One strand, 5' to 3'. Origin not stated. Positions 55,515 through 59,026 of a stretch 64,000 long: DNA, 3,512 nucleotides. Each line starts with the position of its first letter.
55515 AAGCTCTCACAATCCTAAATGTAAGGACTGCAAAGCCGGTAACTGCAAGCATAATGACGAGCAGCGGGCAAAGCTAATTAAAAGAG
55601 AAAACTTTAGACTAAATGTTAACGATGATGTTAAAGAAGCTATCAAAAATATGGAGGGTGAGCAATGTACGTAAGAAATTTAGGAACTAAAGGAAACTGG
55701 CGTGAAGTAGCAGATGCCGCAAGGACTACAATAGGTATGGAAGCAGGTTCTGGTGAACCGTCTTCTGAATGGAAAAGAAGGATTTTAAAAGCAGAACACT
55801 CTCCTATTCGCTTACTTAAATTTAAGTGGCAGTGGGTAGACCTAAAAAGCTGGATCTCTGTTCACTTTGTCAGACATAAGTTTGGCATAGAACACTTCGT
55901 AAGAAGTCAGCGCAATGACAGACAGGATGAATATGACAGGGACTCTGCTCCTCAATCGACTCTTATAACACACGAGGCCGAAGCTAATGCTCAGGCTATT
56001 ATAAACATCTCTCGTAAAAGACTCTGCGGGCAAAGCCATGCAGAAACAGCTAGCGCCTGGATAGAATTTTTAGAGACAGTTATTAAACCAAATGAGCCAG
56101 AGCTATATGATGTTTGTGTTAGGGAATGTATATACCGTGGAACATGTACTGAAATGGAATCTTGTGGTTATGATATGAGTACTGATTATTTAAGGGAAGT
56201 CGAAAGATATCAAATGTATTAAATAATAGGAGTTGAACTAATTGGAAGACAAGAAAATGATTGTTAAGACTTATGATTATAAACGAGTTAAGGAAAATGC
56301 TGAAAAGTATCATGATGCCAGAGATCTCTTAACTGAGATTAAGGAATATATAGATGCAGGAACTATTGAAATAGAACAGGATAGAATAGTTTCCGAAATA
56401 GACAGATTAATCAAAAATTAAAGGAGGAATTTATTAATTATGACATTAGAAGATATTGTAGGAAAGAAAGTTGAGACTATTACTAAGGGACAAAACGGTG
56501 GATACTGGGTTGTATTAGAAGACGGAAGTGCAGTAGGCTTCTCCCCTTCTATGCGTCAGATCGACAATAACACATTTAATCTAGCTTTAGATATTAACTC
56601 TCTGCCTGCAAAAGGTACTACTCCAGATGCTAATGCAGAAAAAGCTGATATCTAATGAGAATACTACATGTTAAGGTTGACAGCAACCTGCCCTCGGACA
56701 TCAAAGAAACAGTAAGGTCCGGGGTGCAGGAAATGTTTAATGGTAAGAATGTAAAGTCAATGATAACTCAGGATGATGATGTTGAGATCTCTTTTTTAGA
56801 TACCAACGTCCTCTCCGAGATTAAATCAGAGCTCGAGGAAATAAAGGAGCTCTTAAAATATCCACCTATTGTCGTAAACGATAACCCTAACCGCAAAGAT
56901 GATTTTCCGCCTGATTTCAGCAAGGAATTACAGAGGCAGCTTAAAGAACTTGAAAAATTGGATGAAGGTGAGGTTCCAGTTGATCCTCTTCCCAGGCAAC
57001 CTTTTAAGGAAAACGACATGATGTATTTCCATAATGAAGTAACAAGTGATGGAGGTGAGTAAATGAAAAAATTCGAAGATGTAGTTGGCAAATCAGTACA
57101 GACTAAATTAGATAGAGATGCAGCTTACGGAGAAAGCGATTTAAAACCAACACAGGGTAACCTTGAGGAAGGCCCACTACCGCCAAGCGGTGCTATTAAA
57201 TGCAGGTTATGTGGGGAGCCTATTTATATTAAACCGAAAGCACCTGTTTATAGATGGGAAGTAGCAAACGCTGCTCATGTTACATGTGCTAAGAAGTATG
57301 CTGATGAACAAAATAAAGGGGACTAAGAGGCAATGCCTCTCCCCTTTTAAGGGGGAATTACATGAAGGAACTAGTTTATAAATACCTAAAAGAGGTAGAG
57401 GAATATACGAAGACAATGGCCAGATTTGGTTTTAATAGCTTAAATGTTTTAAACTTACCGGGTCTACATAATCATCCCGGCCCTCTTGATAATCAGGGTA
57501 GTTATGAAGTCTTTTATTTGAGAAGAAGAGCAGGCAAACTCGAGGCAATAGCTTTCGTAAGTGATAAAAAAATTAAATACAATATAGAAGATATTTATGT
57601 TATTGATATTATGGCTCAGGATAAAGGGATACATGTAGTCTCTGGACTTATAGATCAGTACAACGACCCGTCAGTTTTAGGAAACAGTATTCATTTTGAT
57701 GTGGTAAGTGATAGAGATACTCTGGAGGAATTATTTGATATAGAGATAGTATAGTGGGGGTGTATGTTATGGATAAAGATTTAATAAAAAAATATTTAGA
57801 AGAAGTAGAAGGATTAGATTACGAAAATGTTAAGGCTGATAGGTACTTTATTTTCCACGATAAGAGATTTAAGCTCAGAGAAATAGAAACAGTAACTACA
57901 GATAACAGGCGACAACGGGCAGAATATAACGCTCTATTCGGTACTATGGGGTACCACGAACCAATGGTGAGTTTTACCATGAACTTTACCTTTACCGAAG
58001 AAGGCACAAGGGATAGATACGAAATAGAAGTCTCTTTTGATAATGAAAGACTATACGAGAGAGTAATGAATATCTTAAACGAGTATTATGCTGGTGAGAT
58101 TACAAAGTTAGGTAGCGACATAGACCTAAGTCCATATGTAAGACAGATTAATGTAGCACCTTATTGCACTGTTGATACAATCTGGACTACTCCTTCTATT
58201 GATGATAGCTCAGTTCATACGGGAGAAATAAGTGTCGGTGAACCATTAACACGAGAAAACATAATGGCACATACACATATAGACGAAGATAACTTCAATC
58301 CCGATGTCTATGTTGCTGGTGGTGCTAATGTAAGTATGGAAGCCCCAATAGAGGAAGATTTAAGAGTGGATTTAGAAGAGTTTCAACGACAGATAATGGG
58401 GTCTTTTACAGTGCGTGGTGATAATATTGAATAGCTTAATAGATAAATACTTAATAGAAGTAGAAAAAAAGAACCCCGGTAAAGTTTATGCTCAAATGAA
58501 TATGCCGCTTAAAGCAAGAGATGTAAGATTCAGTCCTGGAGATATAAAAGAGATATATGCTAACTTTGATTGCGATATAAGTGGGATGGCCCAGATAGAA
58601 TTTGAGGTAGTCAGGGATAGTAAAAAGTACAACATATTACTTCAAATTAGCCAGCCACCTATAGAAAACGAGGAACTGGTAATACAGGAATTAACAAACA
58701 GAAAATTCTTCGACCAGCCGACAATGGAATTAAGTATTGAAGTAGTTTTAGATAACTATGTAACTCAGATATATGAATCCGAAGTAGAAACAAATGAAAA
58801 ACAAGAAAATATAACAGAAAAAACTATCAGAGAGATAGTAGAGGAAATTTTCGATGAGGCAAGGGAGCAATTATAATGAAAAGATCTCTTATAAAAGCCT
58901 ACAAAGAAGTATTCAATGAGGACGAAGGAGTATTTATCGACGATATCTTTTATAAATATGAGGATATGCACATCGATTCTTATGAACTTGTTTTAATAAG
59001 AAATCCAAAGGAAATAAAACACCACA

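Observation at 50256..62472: Recombination-dependent replication toolkit: Rad52-like annealase, two Cas4-like Fe-S nucleases, RuvC, AEP primase and DnaB-like helicase, with an integrase embedded antisense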

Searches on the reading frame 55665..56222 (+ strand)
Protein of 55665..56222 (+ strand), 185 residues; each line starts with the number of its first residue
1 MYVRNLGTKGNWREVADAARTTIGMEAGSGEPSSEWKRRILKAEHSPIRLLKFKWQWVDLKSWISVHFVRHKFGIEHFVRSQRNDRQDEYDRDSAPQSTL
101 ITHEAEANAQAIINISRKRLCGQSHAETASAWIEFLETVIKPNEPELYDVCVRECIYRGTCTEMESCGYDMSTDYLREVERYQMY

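Call 3: search_protein_families(library=pfam, proteins=[window:55665-56222:+], max_evalue=0.1)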
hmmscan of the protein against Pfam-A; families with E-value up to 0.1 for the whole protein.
window:55665-56222:+ (185 aa): 0 families

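Call 4: search_protein_families(library=phrogs, proteins=[window:55665-56222:+], max_evalue=0.01)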
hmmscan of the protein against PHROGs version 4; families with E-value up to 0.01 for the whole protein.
window:55665-56222:+ (185 aa): 0 families

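Call 15: search_protein_families(library=ncbifam, proteins=[window:55665-56222:+], max_evalue=0.01)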
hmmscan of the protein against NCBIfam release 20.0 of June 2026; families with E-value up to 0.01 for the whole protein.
window:55665-56222:+ (185 aa): 0 families

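Call 18: search_solved_structures(query=window:55665-56222:+, max_evalue=10, show_alignments=2)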
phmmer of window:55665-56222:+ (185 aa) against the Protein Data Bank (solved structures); distinct sequences matched with E-value up to 10: 14.
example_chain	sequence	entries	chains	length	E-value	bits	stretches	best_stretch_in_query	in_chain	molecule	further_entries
8sar_A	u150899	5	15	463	0.1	15.7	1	110-181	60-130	CH848.10.17 gp120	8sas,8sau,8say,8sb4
7l6o_a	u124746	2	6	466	0.1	15.7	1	110-181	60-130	CH848.3.D0949.10.17chim.6R.DS.SOSIP.664 - gp120 | CH848 SOSIP gp120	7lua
8sat_A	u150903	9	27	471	0.1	15.7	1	110-181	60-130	CH848.10.17 gp120 | CH848.3.D0949.10.17chim.6R.SOSIP.664 gp120A | Envelope glycoprotein gp160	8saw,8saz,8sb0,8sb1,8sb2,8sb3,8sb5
8vgv_A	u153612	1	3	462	0.26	14.4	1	110-181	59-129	CH848 DE3 SOSIP gp120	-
6um5_A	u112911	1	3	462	0.26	14.4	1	110-181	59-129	CH848 10.17 DT gp120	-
6um6_A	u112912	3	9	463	0.26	14.4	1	110-181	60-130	CH848 10.17DT gp120 | Envelope glycoprotein gp120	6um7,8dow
8sax_A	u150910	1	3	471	0.27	14.4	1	110-181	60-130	CH848.10.17.SOSIP gp120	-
8dto_E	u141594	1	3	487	0.28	14.3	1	110-181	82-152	CH848.3.D0949.10.17chim.6R.DS.SOSIP.664_N133D_N138T gp120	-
8dy6_A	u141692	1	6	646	0.41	13.7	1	110-181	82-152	Envelope glycoprotein gp160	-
8eu8_A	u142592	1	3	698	0.46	13.6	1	111-181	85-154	CH848 10.17DT SOSIP Envelope glycoprotein gp160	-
8san_A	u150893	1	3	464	0.82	12.8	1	112-181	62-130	CH848.0836.10 gp120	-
1px5_A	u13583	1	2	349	1.1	12.3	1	141-178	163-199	2'-5'-oligoadenylate synthetase 1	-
4rwo_A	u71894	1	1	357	1.2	12.3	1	141-178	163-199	2'-5'-oligoadenylate synthase 1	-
4rwn_A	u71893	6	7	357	1.2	12.2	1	141-178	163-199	2'-5'-oligoadenylate synthase 1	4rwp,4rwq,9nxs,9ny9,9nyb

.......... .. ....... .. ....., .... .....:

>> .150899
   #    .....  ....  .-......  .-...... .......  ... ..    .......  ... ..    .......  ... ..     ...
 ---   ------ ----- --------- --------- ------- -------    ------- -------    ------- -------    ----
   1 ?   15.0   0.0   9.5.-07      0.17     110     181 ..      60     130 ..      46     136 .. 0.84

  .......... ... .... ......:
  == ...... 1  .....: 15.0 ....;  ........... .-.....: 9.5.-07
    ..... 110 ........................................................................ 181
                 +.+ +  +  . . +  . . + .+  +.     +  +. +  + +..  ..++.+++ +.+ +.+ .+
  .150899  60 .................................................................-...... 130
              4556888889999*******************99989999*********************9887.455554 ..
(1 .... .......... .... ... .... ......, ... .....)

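Call 42: search_protein_families(library=phrogs, proteins=[window:55665-56222:+], max_evalue=1)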
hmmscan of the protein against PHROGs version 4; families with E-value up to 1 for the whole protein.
window:55665-56222:+ (185 aa): 0 families

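Call 60: find_homologous_proteins(query=window:55665-56222:+, max_evalue=0.01)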
Query window:55665-56222:+ (185 aa): 2286 proteins with E <= 0.01 among 2325 candidates; the best 120 are listed.
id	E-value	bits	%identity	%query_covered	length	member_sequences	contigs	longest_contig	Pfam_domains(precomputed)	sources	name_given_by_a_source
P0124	3.8e-123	426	99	100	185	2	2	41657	-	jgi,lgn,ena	-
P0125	4.0e-96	338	79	99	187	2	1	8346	-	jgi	jgi:hypothetical protein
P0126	8.5e-75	269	66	98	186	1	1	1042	-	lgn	-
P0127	6.8e-74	266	66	99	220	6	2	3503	PF02511.21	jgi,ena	-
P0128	9.5e-74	265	66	99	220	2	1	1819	PF02511.21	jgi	-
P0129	2.2e-73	264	66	99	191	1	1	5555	PF02511.21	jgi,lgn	-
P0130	2.3e-73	264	66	99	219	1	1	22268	PF02511.21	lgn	-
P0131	3.3e-73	264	63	99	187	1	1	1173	-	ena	-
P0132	3.8e-73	263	64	99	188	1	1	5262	-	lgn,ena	-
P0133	2.8e-72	260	66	99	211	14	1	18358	-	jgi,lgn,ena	jgi:hypothetical protein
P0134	3.1e-72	260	62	99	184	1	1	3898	-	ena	-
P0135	7.5e-72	259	62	99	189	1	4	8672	-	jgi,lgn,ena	jgi:hypothetical protein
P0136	2.5e-71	257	62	99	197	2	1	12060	-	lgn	-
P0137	3.2e-71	257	61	96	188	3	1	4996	-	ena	-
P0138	4.7e-71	256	64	96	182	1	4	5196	-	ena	-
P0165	5.0e-67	243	62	99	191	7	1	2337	PF02511.21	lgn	-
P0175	1.6e-66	242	66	91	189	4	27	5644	PF02511.21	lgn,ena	-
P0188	8.1e-66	239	58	99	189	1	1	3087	PF02511.21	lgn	-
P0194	9.6e-66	239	60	99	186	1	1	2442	PF02511.21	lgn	-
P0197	1.3e-65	239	58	98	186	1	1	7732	PF02511.21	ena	-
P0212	4.2e-65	237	58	99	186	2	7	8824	PF02511.21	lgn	-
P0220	8.4e-65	236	58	99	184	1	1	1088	PF02511.21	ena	-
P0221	8.7e-65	236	61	96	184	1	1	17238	PF02511.21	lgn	-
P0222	8.9e-65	236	57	99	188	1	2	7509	PF02511.21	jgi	jgi:hypothetical protein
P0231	1.3e-64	236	60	99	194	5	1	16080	PF02511.21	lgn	-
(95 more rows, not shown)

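Call 64: search_protein_families(library=pfam, alignment_id=A5, max_evalue=1)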
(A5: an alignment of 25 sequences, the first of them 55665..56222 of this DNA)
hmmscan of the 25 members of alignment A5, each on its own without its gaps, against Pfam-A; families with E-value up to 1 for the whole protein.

A. member 1, window:55665-56222:+ (185 aa): 0 families

B. families by the number of members that match (of 25 scanned): 17 families
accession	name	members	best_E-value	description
PF02511.20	Thy1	22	1.7e-06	Thymidylate synthase complementing protein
PF12773.13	DZR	3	0.054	Double zinc ribbon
PF11819.13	CUPID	2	0.0084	Cytohesin Ubiquitin Protein Inducing Domain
PF00856.33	SET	2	0.019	SET domain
PF00641.23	Zn_ribbon_RanBP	2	0.022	Zn-finger in Ran binding protein and others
PF06037.17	DUF922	1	0.0059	Bacterial protein of unknown function (DUF922)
PF20864.3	Zn_ribbon_TEX13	1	0.012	Putative testis-expressed protein 13C, zinc finger domain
PF19649.4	DUF6152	1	0.013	Family of unknown function (DUF6152)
PF00585.24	Thr_dehydrat_C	1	0.04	C-terminal regulatory domain of Threonine dehydratase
PF15914.10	FAM193_C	1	0.042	FAM193 family C-terminal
PF01234.23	NNMT_PNMT_TEMT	1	0.046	NNMT/PNMT/TEMT family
PF20057.4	DUF6456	1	0.084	Domain of unknown function (DUF6456)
PF05901.16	Excalibur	1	0.095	Excalibur calcium-binding domain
PF09815.14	XK-related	1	0.15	XK-related protein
PF12266.13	DUF3613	1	0.19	Protein of unknown function (DUF3613)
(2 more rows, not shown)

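Call 65: search_solved_structures(query=A5, max_evalue=10, show_alignments=2)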
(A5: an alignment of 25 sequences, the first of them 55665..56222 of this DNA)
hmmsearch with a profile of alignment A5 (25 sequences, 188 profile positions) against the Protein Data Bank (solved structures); distinct sequences matched with E-value up to 10: 12.
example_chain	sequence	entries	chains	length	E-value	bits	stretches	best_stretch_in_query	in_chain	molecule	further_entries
8sar_A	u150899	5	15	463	0.49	13.2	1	114-180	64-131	CH848.10.17 gp120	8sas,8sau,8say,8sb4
7l6o_a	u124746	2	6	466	0.49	13.2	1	114-180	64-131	CH848.3.D0949.10.17chim.6R.DS.SOSIP.664 - gp120 | CH848 SOSIP gp120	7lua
8sat_A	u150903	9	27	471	0.5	13.2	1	114-180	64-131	CH848.10.17 gp120 | CH848.3.D0949.10.17chim.6R.SOSIP.664 gp120A | Envelope glycoprotein gp160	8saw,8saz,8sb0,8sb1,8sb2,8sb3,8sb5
8vgv_A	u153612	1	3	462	0.77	12.6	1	114-180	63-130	CH848 DE3 SOSIP gp120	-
6um6_A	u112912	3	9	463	0.78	12.6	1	114-180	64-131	CH848 10.17DT gp120 | Envelope glycoprotein gp120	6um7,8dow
6um5_A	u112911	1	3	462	0.78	12.6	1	114-180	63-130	CH848 10.17 DT gp120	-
8sax_A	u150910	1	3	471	0.8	12.5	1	114-180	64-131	CH848.10.17.SOSIP gp120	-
8dto_E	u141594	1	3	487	0.85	12.4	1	114-180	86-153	CH848.3.D0949.10.17chim.6R.DS.SOSIP.664_N133D_N138T gp120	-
6ixg_A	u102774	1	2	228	2.3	11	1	80-145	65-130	SH3 domain-binding protein 5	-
6ixe_A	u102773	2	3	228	2.5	10.9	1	80-145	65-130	SH3 domain-binding protein 5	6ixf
6ixv_A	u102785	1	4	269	3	10.7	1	80-144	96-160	SH3 domain-binding protein 5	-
6djl_B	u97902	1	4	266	3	10.6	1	80-145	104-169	SH3 domain-binding protein 5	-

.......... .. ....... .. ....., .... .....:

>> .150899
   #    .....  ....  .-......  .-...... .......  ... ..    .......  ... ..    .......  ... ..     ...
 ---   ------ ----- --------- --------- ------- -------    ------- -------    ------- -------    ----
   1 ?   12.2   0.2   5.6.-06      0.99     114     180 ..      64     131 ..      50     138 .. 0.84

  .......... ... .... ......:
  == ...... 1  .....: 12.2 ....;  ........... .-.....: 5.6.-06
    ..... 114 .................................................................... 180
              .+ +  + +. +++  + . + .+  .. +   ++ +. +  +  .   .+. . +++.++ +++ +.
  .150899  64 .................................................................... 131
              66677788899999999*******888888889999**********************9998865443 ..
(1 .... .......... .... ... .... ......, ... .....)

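Call 70: predict_structure(alignment_id=A5)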
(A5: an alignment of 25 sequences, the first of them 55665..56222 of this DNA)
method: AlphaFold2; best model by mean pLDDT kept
length: 185 residues; sequences in the alignment: 25
mean_pLDDT: 86.7   pTM: 0.84
mean pLDDT of the five models: 86.7, 85.9, 84.8, 84.7, 81.5
residues with pLDDT >= 90: 121; 70-90: 38; 50-70: 19; < 50: 7
segments of 3 or more residues with pLDDT < 50: 82-86
pLDDT, mean of each block of 10 residues (from residue 1): 93 96 92 95 93 91 76 53 51 73 88 93 91 96 97 95 91 94 88
secondary structure, 60 per line:
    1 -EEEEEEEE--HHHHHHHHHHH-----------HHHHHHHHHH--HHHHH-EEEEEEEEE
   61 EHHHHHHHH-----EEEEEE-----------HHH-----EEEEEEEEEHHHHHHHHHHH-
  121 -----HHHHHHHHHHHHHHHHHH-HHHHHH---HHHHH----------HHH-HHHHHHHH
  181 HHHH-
elements in order: E2-9 H12-22 H34-43 H46-50 E52-61 H62-69 E75-80 E100-108 H109-119 H126-143 H145-150 H154-158 H173-184

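Call 74: fold_search(model_id=the predicted structure, library=pdb)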
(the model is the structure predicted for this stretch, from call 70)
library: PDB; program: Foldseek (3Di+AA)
matches with E <= 10: 199; with E <= 0.001: 117
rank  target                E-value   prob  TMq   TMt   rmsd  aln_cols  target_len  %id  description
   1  6j61_B                1.7e-06  1.00  0.59  0.47   8.3       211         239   14  Crystal Structure of Thymidylate Synthase, Thy1, from Thermus thermophilus having an Extra C Terminal Domain (released 2019-06-26)
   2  6j61_C                3.8e-06  1.00  0.59  0.47   8.1       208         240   14  Crystal Structure of Thymidylate Synthase, Thy1, from Thermus thermophilus having an Extra C Terminal Domain (released 2019-06-26)
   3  3n0b_A                4.5e-06  1.00  0.59  0.51   9.1       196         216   14  TM0449 mutant crystals grown in loops/micromounts (released 2011-05-25)
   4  6j61_A                5.7e-06  1.00  0.60  0.47   7.1       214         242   14  Crystal Structure of Thymidylate Synthase, Thy1, from Thermus thermophilus having an Extra C Terminal Domain (released 2019-06-26)
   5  8reo_A                8.5e-06  1.00  0.62  0.53   8.3       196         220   13  Crystal structure of reduced ThyX in complex with dUMP (released 2025-01-01)
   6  8req_C                8.5e-06  1.00  0.62  0.53   8.8       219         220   12  Crystal structure of reduced ThyX-Y91F mutant (released 2025-01-01)
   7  1o26_C                9.0e-06  1.00  0.62  0.54   7.9       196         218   13  Crystal structure of Thymidylate Synthase Complementing Protein (TM0449) from Thermotoga maritima with FAD and dUMP at (released 2003-06-24)
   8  1o26_A                1.1e-05  1.00  0.62  0.53   8.2       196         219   13  Crystal structure of Thymidylate Synthase Complementing Protein (TM0449) from Thermotoga maritima with FAD and dUMP at (released 2003-06-24)
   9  1o26_B                1.1e-05  1.00  0.62  0.53   8.2       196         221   13  Crystal structure of Thymidylate Synthase Complementing Protein (TM0449) from Thermotoga maritima with FAD and dUMP at (released 2003-06-24)
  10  3g4a_B                1.1e-05  1.00  0.59  0.50   8.9       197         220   14  Crystal structure of flavine dependant thymidylate synthase S88A mutant from Thermotoga maritima at 1.95 angstrom reso (released 2009-04-07)
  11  1o27_A                1.1e-05  1.00  0.59  0.51   9.1       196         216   14  Crystal structure of Thymidylate Synthase Complementing Protein (TM0449) from Thermotoga maritima with FAD and BrdUMP  (released 2003-06-24)
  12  7ndw_D                1.2e-05  1.00  0.62  0.54   8.2       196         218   13  ThyX-FADH2 soaked with 20 mM Formaldehyde (released 2021-07-21)
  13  4kat_B                1.2e-05  1.00  0.62  0.53   8.4       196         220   13  Crystal structure of FDTS from T. maritima mutant (R174K) with FAD and dUMP (released 2014-03-26)
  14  3n0b_B                1.4e-05  1.00  0.62  0.53   8.2       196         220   14  TM0449 mutant crystals grown in loops/micromounts (released 2011-05-25)
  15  8req_D                1.4e-05  1.00  0.62  0.53   8.2       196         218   13  Crystal structure of reduced ThyX-Y91F mutant (released 2025-01-01)
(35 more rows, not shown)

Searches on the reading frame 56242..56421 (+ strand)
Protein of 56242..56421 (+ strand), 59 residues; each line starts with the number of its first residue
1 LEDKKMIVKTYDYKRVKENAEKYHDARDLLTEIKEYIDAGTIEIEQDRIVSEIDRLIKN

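Call 8: search_protein_families(library=pfam, proteins=[window:56242-56421:+], max_evalue=0.1)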
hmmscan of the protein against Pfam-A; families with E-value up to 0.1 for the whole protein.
window:56242-56421:+ (59 aa): 1 family
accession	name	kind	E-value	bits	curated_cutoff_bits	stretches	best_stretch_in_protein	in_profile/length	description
PF17810.6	Arg_decarb_HB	-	0.041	14.6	23.3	1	11-46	15-50/84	Arginine decarboxylase helical bundle domain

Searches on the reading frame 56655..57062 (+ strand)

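Call 8: search_protein_families(library=pfam, proteins=[window:56655-57062:+], max_evalue=0.1)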
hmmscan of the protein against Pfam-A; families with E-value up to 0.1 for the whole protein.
window:56655-57062:+ (135 aa): 2 families
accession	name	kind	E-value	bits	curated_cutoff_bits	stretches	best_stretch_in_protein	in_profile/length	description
PF06819.16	Arc_PepC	-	0.024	15.2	23.4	0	23-65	29-73/110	Archaeal Peptidase A24 C-terminal Domain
PF21975.1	ASNSD1-SEP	-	0.046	14.3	27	1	11-65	26-81/96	ASNSD1 upstream open reading frame protein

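Call 42: search_protein_families(library=phrogs, proteins=[window:56655-57062:+], max_evalue=1)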
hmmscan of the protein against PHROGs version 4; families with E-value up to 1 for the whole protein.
window:56655-57062:+ (135 aa): 3 families
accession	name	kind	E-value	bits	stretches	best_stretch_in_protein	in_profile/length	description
phrog_33933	-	unknown function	0.11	13.3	1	51-67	19-35/48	-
phrog_5929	-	head and packaging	0.14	12.4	1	7-78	22-98/228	portal protein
phrog_473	-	head and packaging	0.19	13.2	1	53-68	53-68/75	virion structural protein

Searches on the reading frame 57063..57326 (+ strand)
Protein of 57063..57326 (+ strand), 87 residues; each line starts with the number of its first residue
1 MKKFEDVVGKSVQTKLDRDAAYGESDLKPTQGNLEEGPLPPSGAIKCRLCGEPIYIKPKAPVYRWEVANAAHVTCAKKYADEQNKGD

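Call 8: search_protein_families(library=pfam, proteins=[window:57063-57326:+], max_evalue=0.1)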
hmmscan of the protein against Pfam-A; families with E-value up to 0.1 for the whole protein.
window:57063-57326:+ (87 aa): 1 family
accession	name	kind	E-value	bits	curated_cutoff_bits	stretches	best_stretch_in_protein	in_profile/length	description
PF24461.1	DUF7576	-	0.043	14.1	27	1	40-65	13-38/60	Family of unknown function (DUF7576)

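Call 42: search_protein_families(library=phrogs, proteins=[window:57063-57326:+], max_evalue=1)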
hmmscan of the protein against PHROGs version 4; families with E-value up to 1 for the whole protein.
window:57063-57326:+ (87 aa): 0 families

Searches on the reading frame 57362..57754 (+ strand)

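Call 8: search_protein_families(library=pfam, proteins=[window:57362-57754:+], max_evalue=0.1)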
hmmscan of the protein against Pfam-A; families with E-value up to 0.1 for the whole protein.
window:57362-57754:+ (130 aa): 0 families

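Call 42: search_protein_families(library=phrogs, proteins=[window:57362-57754:+], max_evalue=1)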
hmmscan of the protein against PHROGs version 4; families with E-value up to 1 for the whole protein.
window:57362-57754:+ (130 aa): 3 families
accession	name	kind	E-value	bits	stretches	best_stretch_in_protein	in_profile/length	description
phrog_15081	-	other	0.0032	18.5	0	2-32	48-78/124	peptidase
phrog_33489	-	unknown function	0.09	14.5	1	28-82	13-68/87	-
phrog_32020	-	unknown function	0.2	12.3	0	5-30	31-56/192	-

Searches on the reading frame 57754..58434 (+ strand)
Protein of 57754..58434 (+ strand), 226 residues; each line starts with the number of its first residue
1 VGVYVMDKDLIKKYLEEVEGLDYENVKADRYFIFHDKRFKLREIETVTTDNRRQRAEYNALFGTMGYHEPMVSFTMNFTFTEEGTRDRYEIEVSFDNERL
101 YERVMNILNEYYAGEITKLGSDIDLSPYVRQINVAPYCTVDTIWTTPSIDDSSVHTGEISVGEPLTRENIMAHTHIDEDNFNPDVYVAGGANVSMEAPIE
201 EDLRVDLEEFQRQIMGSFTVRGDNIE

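Call 8: search_protein_families(library=pfam, proteins=[window:57754-58434:+], max_evalue=0.1)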
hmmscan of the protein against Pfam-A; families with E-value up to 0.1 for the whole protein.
window:57754-58434:+ (226 aa): 0 families

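Call 42: search_protein_families(library=phrogs, proteins=[window:57769-58434:+], max_evalue=1)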
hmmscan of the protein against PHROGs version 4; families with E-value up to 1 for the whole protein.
window:57769-58434:+ (221 aa): 2 families
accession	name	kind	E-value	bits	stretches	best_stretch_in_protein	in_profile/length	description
phrog_24130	-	head and packaging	0.082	14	1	11-41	91-121/146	head scaffolding protein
phrog_19390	-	unknown function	0.16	12.6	1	109-214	104-204/257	-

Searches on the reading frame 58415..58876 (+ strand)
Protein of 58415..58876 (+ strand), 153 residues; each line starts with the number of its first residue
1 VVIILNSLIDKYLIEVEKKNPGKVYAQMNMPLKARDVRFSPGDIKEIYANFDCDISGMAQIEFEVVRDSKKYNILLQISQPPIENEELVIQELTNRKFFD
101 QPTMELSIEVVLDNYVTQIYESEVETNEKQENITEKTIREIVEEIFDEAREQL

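Call 8: search_protein_families(library=pfam, proteins=[window:58415-58876:+], max_evalue=0.1)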
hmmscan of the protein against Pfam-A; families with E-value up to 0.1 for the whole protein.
window:58415-58876:+ (153 aa): 3 families
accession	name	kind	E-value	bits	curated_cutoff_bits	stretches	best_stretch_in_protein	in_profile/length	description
PF09412.15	XendoU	-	0.025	14.2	32.3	1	70-142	20-93/262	Endoribonuclease XendoU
PF08696.17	Dna2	-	0.049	13.8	22.4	1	89-139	96-145/204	DNA replication factor Dna2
PF03962.21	Mnd1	-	0.074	13.8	23.5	0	128-148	22-42/60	Mnd1 HTH domain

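Call 42: search_protein_families(library=phrogs, proteins=[window:58415-58876:+], max_evalue=1)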
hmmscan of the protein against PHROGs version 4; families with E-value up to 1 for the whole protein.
window:58415-58876:+ (153 aa): 1 family
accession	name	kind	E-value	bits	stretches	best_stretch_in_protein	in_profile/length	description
phrog_5741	-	unknown function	0.98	11.3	0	113-150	7-43/104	-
